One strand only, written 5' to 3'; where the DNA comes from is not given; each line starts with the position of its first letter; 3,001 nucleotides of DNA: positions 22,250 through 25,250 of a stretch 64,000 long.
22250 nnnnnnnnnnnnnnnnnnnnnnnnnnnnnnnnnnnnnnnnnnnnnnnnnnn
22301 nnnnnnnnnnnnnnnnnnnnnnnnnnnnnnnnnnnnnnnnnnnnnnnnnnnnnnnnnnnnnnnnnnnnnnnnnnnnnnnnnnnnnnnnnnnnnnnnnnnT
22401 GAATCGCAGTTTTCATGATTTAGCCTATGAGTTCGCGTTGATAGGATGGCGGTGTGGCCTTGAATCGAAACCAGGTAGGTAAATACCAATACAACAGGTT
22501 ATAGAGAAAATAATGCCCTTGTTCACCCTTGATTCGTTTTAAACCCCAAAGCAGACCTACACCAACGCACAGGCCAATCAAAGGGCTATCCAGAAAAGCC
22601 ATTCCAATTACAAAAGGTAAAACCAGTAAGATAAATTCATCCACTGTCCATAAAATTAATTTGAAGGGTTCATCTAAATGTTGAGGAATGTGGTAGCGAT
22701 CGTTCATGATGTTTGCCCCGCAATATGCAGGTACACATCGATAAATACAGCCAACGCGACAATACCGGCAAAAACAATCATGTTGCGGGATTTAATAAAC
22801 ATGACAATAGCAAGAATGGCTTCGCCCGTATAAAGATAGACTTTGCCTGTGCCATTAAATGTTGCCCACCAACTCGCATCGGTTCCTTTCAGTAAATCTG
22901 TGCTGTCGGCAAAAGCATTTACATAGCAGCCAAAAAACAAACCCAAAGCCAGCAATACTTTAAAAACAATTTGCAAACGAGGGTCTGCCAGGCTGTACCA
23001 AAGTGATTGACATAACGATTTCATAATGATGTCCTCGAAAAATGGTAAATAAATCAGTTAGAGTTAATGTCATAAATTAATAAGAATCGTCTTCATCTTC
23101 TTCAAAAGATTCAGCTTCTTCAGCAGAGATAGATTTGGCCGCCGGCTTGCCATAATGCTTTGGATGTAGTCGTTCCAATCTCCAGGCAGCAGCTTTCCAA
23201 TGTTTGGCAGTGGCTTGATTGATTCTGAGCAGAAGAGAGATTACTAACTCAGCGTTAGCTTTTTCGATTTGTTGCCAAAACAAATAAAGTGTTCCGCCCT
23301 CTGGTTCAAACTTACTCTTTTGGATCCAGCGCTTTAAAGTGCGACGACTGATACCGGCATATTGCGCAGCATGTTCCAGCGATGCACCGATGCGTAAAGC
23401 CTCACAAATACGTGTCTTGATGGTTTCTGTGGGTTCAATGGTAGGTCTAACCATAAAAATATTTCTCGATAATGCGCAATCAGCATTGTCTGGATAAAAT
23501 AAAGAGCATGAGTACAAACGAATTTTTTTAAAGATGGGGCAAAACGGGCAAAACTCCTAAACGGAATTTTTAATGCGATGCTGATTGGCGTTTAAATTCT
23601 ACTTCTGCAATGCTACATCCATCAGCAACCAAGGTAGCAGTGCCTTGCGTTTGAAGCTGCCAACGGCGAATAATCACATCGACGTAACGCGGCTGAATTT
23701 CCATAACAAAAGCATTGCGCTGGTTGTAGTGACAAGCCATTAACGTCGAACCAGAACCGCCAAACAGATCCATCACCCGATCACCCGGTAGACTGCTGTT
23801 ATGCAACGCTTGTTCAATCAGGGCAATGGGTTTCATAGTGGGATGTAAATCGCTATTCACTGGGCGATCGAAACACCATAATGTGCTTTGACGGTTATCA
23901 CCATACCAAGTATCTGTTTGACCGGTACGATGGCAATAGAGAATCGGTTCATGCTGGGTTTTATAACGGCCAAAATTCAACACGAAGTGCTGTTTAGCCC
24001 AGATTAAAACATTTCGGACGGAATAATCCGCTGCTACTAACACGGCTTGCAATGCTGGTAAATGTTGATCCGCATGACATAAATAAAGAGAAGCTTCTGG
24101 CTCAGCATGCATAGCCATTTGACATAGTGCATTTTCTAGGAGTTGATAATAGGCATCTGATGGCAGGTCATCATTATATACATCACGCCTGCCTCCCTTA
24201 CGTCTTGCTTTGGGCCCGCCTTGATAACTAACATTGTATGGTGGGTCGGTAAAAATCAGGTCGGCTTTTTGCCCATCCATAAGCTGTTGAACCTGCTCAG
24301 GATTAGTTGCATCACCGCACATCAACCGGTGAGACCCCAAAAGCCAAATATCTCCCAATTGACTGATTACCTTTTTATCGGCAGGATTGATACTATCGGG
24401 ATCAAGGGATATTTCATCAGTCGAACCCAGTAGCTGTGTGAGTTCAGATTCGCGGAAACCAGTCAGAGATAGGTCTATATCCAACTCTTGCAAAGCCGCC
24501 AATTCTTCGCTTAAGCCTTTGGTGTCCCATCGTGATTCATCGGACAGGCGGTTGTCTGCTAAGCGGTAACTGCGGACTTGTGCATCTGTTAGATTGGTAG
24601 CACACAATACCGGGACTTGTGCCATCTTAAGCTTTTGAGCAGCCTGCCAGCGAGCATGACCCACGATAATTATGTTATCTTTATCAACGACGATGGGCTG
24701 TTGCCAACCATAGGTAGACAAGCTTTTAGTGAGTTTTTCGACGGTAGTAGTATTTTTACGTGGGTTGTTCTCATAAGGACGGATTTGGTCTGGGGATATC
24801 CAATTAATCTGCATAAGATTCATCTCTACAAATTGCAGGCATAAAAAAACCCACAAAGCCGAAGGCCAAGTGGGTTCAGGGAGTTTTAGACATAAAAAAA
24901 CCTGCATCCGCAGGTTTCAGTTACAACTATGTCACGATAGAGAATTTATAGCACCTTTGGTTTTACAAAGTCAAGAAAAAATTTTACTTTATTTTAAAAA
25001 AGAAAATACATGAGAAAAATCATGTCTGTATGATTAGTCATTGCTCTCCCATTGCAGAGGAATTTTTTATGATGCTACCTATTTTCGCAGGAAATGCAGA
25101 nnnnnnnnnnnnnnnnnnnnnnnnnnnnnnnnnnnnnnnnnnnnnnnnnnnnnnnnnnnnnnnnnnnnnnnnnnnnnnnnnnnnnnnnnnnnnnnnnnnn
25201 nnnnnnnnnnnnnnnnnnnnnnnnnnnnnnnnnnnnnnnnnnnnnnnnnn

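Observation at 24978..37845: Removing the 12.85-kb cargo block restores the canonical Q-stop/pR' junction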

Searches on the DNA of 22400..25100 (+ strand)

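Call 8: search_dna_similar(query=window:23500-25100:+, collection=phages, mode=distant, max_rows=30)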
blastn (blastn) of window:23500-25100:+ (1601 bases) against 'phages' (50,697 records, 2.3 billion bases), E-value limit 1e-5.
Records with a match: 2; places in all: 2; records where one place covers at least 80% of the query: 0.
Best place of each record, by identity: 60-80% 2.
By first word of the organism name: phage 2.
By host as written in the record: - 1; [Clostridium] innocuum 1.
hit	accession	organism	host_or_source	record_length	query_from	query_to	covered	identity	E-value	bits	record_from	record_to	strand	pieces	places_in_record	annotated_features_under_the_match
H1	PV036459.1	phage IMGVR 517045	human feces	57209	732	857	8%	71.4%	4e-8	66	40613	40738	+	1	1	ParB-like partition protein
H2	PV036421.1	phage NatCom_9291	[Clostridium] innocuum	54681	732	825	6%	76.0%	1e-7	65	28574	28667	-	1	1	hypothetical protein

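Call 18: search_dna_similar(query=window:22400-25000:+, collection=plasmids, mode=distant, max_rows=30)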
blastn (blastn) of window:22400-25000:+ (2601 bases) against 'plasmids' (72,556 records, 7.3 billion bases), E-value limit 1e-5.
Records with a match: 1; places in all: 1; records where one place covers at least 80% of the query: 0.
Best place of each record, by identity: 60-80% 1.
By first word of the organism name: Lactobacillus 1.
By predicted mobility (MOB-suite, as given by PLSDB): non-mobilizable 1.
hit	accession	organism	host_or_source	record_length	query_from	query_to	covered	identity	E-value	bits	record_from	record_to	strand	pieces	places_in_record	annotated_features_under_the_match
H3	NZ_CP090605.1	Lactobacillus amylovorus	cell culture,pig small intestine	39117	2235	2311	3%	77.9%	3e-6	64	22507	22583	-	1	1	ParB N-terminal domain-containing protein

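Call 45: search_rna_families(source=window, start=24700, end=25100, threshold=evalue, max_evalue=1)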
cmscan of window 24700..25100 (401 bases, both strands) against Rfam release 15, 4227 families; matches with E-value up to 1: 1.
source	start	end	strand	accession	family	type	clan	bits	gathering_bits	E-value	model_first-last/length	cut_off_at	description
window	24893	24961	-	RF00079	OmrA-B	Gene; sRNA;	-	18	40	0.56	1-87/87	no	OmrA-B family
